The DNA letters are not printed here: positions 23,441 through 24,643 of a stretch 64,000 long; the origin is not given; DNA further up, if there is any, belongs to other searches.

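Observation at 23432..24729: Low-GC single-gene cargo inserted into the 3' end of a giant gene, bracketed by a 104-nt duplication of that gene end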

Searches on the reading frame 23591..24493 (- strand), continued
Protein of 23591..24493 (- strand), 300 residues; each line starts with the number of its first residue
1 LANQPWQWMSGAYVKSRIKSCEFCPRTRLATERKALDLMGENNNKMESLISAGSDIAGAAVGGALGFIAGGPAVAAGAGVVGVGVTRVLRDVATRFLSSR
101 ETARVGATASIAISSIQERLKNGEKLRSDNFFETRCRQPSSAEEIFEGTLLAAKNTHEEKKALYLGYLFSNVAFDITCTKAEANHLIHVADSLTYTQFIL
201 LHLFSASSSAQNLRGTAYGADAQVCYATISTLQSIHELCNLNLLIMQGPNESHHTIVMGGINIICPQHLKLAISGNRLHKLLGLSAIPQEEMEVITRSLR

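Call 52: fold_search(model_id=the predicted structure, library=viral)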
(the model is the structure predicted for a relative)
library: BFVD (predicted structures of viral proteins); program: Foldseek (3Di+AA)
matches with E <= 10: 62; with E <= 0.001: 0
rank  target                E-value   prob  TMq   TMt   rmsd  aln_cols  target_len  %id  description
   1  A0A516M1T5            2.6e-01  0.80  0.38  0.44  10.3       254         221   14  (no name in the UniProt tables at hand)
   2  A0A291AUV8            3.6e-01  0.82  0.39  0.43   8.0       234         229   11  (no name in the UniProt tables at hand)
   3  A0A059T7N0            3.6e-01  0.11  0.18  0.08  16.0       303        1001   12  Tail tape measure protein [Listeria phage LP-114]
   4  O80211                8.0e-01  0.06  0.16  0.07  15.6       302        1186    6  Tail protein [Methanobacterium phage psiM2]
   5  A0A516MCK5            1.1e+00  0.14  0.27  0.11  12.7       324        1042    8  (no name in the UniProt tables at hand)
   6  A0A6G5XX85            1.1e+00  0.12  0.25  0.09  15.1       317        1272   14  (no name in the UniProt tables at hand)
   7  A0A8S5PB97            2.0e+00  0.28  0.22  0.40  14.4       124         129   10  DsrC like protein [Siphoviridae sp. ctmpG14]
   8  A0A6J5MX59            2.2e+00  0.33  0.20  0.45   7.9       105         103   10  Uncharacterized protein [uncultured Caudovirales phage]
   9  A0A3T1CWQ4            2.4e+00  0.02  0.13  0.10  17.7       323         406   14  Uncharacterized protein [Acanthamoeba castellanii medusavirus J1]
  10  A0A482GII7            2.6e+00  0.06  0.19  0.21  17.5       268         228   12  Putative HD superfamily hydrolase [Escherichia phage vB_EcoM_Goslar]
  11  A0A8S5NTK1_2          3.1e+00  0.03  0.18  0.08  18.4       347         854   14  Tail tape measure (Fragment) [Siphoviridae sp. ct57T16]
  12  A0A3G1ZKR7            3.6e+00  0.02  0.16  0.14  22.0       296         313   13  Head morphogenesis protein [Halobacterium phage phiH]
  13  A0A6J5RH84            3.8e+00  0.09  0.20  0.23  10.1       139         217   14  Uncharacterized protein [uncultured Caudovirales phage]
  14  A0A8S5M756            3.8e+00  0.06  0.25  0.13  17.7       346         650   10  Uncharacterized protein [Siphoviridae sp. ctrgt10]
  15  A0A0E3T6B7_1          4.1e+00  0.03  0.19  0.09  14.2       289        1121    9  Tape measure protein [Bacillus phage Stills]
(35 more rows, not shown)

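Call 66: search_protein_families(library=pfam, proteins=[L028:1663-2589:+, L028:3845-4534:+, L028:4652-5467:+, L028:5532-6230:-, L028:7444-9051:+, L027:7090-7440:-, L027:7440-7673:-, L027:9833-10423:+, L027:10525-11976:+, L027:12015-13688:+], max_evalue=0.001)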
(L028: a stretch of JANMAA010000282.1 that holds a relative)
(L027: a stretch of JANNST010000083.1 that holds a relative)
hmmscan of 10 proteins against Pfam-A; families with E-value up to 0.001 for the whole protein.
L028:1663-2589:+ (309 aa): 1 family
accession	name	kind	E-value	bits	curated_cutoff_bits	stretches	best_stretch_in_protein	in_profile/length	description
PF18864.6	AbiTii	-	1.4e-12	48.7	27.6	1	13-178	2-184/189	AbiTii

L028:3845-4534:+ (230 aa): 1 family
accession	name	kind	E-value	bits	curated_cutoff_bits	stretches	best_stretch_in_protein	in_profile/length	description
PF08843.17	AbiEii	-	5.7e-06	26.9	22.5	0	61-93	13-43/238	Nucleotidyl transferase AbiEii toxin, Type IV TA system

L028:4652-5467:+ (272 aa): 0 families

L028:5532-6230:- (232 aa): 0 families

L028:7444-9051:+ (536 aa): 1 family
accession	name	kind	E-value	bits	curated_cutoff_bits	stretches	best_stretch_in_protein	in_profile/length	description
PF13576.12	Pentapeptide_3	-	5.5e-11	42.9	27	1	135-177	6-47/48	Pentapeptide repeats (9 copies)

L027:7090-7440:- (116 aa): 3 families
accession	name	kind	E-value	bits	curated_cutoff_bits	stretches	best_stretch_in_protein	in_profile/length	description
PF18480.7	DUF5615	-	2.7e-21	75.9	23.8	1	1-107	2-107/110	Domain of unknown function (DUF5615)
PF01927.22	Mut7-C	-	3e-08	34.3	23.3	1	1-88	2-77/146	Mut7-C RNAse domain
PF18478.7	PIN_10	-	1.3e-05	25.6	26.2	1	1-58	2-62/84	PIN like domain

L027:7440-7673:- (77 aa): 1 family
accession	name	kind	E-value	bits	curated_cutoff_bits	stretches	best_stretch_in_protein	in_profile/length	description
PF04255.20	DUF433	-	4.1e-23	81.4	23.6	1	8-63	1-56/56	Protein of unknown function (DUF433)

L027:9833-10423:+ (197 aa): 1 family
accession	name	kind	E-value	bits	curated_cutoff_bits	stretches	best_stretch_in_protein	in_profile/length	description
PF08843.17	AbiEii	-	0.00011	22.6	22.5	0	26-72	10-59/238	Nucleotidyl transferase AbiEii toxin, Type IV TA system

L027:10525-11976:+ (484 aa): 2 families
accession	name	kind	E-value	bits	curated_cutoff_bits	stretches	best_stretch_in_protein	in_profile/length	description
PF00557.29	Peptidase_M24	-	1.2e-40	140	23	1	230-445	3-208/208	Metallopeptidase family M24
PF05195.22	AMP_N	-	9.9e-17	61.2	24.6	1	38-140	1-107/121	Aminopeptidase P, N-terminal domain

L027:12015-13688:+ (558 aa): 2 families
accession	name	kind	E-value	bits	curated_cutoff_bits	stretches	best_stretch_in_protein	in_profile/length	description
PF01433.26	Peptidase_M1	-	5.2e-38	131.3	27.7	1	257-457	6-218/218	Peptidase family M1 domain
PF17900.6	Peptidase_M1_N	-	4.4e-15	56.7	25.8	1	87-216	48-186/186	Peptidase M1 N-terminal domain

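Call 67: search_protein_representatives(alignment_id=A2)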
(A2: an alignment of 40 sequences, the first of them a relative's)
Query: 40 sequences, 261 profile positions. Proteins with E-value up to 0.001 (for the whole library): 2285; up to 1e-10: 1884; up to 1e-30: 1129. The best 150 are listed.
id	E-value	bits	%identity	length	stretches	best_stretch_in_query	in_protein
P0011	6.8e-115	399.0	-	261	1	4-261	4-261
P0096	2.3e-96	338.3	-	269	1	2-260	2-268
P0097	1.6e-94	332.2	-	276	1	1-258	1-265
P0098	6.6e-94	330.2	-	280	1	3-260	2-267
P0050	4.7e-89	314.3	-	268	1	3-261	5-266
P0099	5.0e-89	314.2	-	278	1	1-260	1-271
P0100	5.9e-89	314.0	-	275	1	5-260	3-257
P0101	4.2e-88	311.2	-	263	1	6-261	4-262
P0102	2.4e-87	308.7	-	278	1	1-260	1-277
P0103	8.2e-87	307.0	-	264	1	2-260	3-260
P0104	8.7e-85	300.3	-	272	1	2-260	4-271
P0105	1.1e-84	299.9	-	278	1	1-260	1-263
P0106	3.8e-84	298.2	-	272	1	6-260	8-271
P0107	2.1e-82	292.5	-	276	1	2-260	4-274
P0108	3.5e-82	291.8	-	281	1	1-260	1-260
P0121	9.9e-76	270.6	-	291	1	4-260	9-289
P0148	6.9e-70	251.5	-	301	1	7-260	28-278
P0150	1.4e-69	250.4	-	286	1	2-260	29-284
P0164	2.7e-68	246.3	-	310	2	4-168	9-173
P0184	1.7e-65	237.1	-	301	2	3-208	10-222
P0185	2.0e-65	236.9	-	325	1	8-261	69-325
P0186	2.0e-65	236.8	-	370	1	3-258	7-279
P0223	1.4e-62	227.5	-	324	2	4-206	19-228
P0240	2.5e-61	223.4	-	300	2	1-174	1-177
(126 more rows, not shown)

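Call 73: search_protein_families(library=phrogs, alignment_id=A2, max_evalue=0.01)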
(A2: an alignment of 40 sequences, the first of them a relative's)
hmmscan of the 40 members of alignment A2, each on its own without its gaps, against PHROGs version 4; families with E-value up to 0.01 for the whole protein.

A. member 1, P0001 (262 aa): 0 families

B. families by the number of members that match (of 40 scanned): 13 families
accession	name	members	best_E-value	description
phrog_167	-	5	5.3e-06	tail length tape measure protein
phrog_34863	-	4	0.00017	-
phrog_18476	-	3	0.00025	-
phrog_37425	-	3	0.0015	-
phrog_16692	-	2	0.00013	-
phrog_22557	-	2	0.0031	-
phrog_1047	-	1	0.0002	tail associated lysin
phrog_4477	-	1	0.0044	-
phrog_10341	-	1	0.0073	endolysin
phrog_4067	-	1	0.0073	transglycosylase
phrog_10859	-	1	0.0079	-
phrog_934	-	1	0.0093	tail length tape measure protein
phrog_15869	-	1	0.01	-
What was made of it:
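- On Known anti-phage defence / toxin families: PHROG hits cover only the Gly-rich segment (call 73).
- Tried and rejected: PHROG hits were only Gly-rich noise (call 73).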

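Call 88: search_dna_similar(query=P0001, collection=phages, mode=protein, max_rows=10)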
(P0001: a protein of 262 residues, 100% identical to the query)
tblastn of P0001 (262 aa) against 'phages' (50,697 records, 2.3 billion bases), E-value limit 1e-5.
No match.

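Call 89: search_dna_similar(query=P0001, collection=plasmids, mode=protein, max_rows=15)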
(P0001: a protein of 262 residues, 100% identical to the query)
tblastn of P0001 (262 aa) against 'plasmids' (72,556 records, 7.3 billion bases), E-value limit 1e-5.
Records with a match: 4; places in all: 4; records where one place covers at least 80% of the query: 3.
Best place of each record, by identity: <60% 4.
By first word of the organism name: Arsenophonus 1; Hymenobacter 1; Listeria 1; Shewanella 1.
By predicted mobility (MOB-suite, as given by PLSDB): non-mobilizable 2; mobilizable 1; conjugative 1.
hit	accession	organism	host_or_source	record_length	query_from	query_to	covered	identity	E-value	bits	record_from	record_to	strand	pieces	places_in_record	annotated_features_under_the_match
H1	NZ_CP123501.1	Arsenophonus sp. aPb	Lysandra bellargus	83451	21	261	92%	35.8%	1e-31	130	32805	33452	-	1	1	hypothetical protein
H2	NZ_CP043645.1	Hymenobacter sp. NBH84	pure culture,soil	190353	17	261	94%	27.8%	8e-16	84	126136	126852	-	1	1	hypothetical protein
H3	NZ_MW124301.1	Listeria seeligeri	-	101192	52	261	80%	28.3%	4e-19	94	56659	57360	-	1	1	hypothetical protein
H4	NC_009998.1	Shewanella baltica OS195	-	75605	50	163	44%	34.2%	1e-13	78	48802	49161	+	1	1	hypothetical protein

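Call 90: get_annotated_region(hit=H3, flank=6000)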
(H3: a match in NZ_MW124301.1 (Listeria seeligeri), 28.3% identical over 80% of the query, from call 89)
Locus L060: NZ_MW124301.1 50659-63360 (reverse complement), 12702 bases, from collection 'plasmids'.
description: Listeria seeligeri strain Sr12 plasmid pLIS4, complete sequence
organism: Listeria seeligeri (NCBI taxid 1640)
taxonomy: Bacteria; Bacillota; Bacilli; Bacillales; Listeriaceae; Listeria; Listeria seeligeri
host: -; source: -; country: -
typing (MOB-suite, as given by PLSDB): mobilizable; relaxase MOBP
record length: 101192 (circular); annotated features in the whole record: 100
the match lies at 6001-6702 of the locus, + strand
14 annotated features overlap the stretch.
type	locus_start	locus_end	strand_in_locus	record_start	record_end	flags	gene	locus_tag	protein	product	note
CDS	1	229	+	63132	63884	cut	-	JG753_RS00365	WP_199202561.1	hypothetical protein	-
CDS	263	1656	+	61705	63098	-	-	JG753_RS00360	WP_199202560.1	IS3 family transposase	-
CDS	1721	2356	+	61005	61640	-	-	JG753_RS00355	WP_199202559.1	hypothetical protein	-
CDS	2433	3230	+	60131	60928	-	-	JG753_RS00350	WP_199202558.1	hypothetical protein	-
CDS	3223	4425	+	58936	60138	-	-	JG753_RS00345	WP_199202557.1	AAA family ATPase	-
CDS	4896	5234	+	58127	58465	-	-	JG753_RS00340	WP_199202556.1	hypothetical protein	-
CDS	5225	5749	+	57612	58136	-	-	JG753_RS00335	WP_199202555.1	hypothetical protein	-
CDS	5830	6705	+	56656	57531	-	-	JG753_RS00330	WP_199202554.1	hypothetical protein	-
CDS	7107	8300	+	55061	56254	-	-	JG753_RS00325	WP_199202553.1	HEPN domain-containing protein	-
CDS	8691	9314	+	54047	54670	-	-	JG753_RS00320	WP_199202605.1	recombinase family protein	GO:0006310 - DNA recombination [Evidence IEA]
CDS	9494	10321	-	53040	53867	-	-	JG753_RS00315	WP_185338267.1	alpha/beta hydrolase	-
CDS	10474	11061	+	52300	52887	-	-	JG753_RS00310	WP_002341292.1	TetR/AcrR family transcriptional regulator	GO:0006355 - regulation of DNA-templated transcription [Evidence IEA]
CDS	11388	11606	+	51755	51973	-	-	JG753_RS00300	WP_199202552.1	hypothetical protein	-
CDS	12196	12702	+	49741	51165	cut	-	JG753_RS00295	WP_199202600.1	hypothetical protein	-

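Call 91: get_annotated_region(hit=H1, flank=6000)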
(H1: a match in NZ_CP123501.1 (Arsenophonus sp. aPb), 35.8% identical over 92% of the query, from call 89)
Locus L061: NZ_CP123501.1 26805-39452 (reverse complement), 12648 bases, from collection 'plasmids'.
description: Arsenophonus sp. aPb plasmid paPb2, complete sequence
organism: Arsenophonus sp. aPb (NCBI taxid 3041619)
taxonomy: Bacteria; Pseudomonadota; Gammaproteobacteria; Enterobacterales; Morganellaceae; Arsenophonus; Arsenophonus sp. aPb
host: -; source: Lysandra bellargus; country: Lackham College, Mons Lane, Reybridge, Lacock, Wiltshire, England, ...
typing (MOB-suite, as given by PLSDB): non-mobilizable
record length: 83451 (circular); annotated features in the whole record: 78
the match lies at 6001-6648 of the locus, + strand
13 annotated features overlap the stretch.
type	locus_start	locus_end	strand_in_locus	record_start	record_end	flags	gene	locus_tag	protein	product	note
CDS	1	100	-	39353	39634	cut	-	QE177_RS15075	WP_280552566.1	HigA family addiction module antitoxin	-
CDS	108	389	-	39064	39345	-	-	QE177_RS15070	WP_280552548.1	type II toxin-antitoxin system RelE/ParE family toxin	-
CDS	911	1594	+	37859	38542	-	-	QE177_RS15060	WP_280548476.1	IS6 family transposase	-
CDS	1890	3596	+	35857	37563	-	-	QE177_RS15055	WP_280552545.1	amidohydrolase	-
CDS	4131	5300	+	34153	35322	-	-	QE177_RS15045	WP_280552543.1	heparan-alpha-glucosaminide N-acetyltransferase domain-containing protein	-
CDS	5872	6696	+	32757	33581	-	-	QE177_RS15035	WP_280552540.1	hypothetical protein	-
CDS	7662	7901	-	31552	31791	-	-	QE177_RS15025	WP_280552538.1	XRE family transcriptional regulator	-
CDS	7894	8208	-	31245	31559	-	-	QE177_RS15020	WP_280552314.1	hypothetical protein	-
CDS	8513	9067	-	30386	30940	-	-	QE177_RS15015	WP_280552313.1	hypothetical protein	-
CDS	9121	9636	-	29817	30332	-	-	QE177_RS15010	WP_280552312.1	J domain-containing protein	GO:0006457 - protein folding [Evidence IEA]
CDS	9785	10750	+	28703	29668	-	-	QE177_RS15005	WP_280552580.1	Rpn family recombination-promoting nuclease/putative transposase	-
CDS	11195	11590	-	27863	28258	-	-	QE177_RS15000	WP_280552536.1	hypothetical protein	-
CDS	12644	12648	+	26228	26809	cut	-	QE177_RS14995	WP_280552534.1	VOC family protein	-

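Call 92: search_protein_families(library=pfam, proteins=[P0185, P0186, P0164, P0223, P0184, P0148, P0240, P0150, P0054, P0121], max_evalue=0.01)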
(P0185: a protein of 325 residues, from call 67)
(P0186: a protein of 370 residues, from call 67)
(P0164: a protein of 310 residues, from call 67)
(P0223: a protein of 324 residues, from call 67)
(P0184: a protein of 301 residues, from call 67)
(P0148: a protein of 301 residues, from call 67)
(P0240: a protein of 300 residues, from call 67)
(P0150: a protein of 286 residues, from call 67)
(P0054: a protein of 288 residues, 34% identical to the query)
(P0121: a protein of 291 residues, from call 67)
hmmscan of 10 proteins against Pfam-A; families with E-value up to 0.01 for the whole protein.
P0185 (325 aa): 0 families

P0186 (370 aa): 2 families
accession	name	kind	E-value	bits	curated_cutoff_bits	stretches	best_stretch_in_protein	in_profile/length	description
PF21724.2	DUF6861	-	0.00038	20.4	28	1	15-117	41-145/194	Family of unknown function (DUF6861)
PF04306.18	DUF456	-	0.0069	17.1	29.4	0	20-56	62-98/139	Protein of unknown function (DUF456)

P0164 (310 aa): 0 families

P0223 (324 aa): 0 families

P0184 (301 aa): 0 families

P0148 (301 aa): 0 families

P0240 (300 aa): 0 families

P0150 (286 aa): 1 family
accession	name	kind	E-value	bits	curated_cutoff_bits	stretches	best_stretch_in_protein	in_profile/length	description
PF06897.17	DUF1269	-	0.003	18.3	26.9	1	46-81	3-39/100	Protein of unknown function (DUF1269)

P0054 (288 aa): 0 families

P0121 (291 aa): 0 families
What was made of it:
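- Tried and rejected: Longer family members carry no extra domain (call 92).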

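Call 96: find_encoding_contigs(protein=P0011, flank=7000, max_places=2)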
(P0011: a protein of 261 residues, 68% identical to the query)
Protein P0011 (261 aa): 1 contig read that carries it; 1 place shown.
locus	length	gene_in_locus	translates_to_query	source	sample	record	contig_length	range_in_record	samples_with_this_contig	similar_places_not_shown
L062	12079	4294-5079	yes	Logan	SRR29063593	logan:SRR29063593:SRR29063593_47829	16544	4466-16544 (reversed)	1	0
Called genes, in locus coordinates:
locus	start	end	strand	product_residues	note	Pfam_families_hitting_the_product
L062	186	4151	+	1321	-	PF05729:NACHT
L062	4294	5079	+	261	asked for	-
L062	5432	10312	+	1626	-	-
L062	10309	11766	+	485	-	-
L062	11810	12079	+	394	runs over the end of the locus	PF00069:Pkinase (weak)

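Call 97: find_encoding_contigs(protein=P0016, flank=7000, max_places=2)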
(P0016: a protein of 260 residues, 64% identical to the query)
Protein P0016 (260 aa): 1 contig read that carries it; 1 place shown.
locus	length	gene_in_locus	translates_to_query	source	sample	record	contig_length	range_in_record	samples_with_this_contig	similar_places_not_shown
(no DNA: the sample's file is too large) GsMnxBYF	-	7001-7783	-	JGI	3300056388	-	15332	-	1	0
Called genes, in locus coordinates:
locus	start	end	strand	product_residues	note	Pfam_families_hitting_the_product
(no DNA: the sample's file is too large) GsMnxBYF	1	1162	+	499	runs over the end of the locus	PF02661:Fic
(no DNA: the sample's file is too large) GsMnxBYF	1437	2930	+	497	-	PF25169:DUF7830, PF19500:DUF6035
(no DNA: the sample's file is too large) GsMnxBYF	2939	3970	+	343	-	-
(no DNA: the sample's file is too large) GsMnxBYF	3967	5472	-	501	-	PF00890:FAD_binding_2 (weak), PF01266:DAO (faint), PF01494:FAD_binding_3, PF21274:Rng_hyd_C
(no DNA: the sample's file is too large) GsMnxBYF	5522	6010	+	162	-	PF01047:MarR, PF12802:MarR_2, PF25212:HVO_A0114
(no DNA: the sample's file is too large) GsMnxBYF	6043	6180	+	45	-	-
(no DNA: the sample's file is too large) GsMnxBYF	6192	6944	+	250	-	PF14355:Abi_C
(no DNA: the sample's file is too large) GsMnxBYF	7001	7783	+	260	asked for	-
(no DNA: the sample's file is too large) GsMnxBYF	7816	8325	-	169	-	-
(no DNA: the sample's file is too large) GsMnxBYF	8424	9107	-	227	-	PF13365:Trypsin_2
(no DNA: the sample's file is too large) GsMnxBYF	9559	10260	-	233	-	PF14234:DUF4336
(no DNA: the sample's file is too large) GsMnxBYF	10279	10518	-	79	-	-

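Call 98: find_encoding_contigs(protein=P0037, flank=7000, max_places=2)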
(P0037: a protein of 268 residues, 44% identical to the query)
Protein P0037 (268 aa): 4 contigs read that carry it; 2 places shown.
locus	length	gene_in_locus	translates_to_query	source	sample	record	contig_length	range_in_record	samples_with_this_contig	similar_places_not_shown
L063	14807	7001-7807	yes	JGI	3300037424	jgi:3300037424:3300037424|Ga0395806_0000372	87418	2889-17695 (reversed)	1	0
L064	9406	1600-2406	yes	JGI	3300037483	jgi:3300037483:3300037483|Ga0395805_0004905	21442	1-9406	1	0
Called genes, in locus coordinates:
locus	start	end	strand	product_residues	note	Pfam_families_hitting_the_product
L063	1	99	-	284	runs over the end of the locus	PF01040:UbiA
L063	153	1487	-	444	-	PF00278:Orn_DAP_Arg_deC, PF02784:Orn_Arg_deC_N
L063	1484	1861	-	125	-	-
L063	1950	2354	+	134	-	PF00903:Glyoxalase, PF13468:Glyoxalase_3, PF13669:Glyoxalase_4, PF18029:Glyoxalase_6 (weak), PF22677:Ble-like_N (faint)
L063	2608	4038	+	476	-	PF01171:ATP_bind_3, PF11734:TilS_C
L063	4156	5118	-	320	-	PF02899:Phage_int_SAM_1, PF13495:Phage_int_SAM_4 (weak), PF00589:Phage_integrase (weak)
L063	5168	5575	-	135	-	-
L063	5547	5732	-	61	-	-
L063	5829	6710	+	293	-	PF04228:Zn_peptidase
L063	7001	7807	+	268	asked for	-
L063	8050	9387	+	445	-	PF00919:UPF0004, PF04055:Radical_SAM, PF01938:TRAM (weak)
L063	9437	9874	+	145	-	PF00293:NUDIX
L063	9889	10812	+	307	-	-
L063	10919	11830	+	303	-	PF02517:Rce1-like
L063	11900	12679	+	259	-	-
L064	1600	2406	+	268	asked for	-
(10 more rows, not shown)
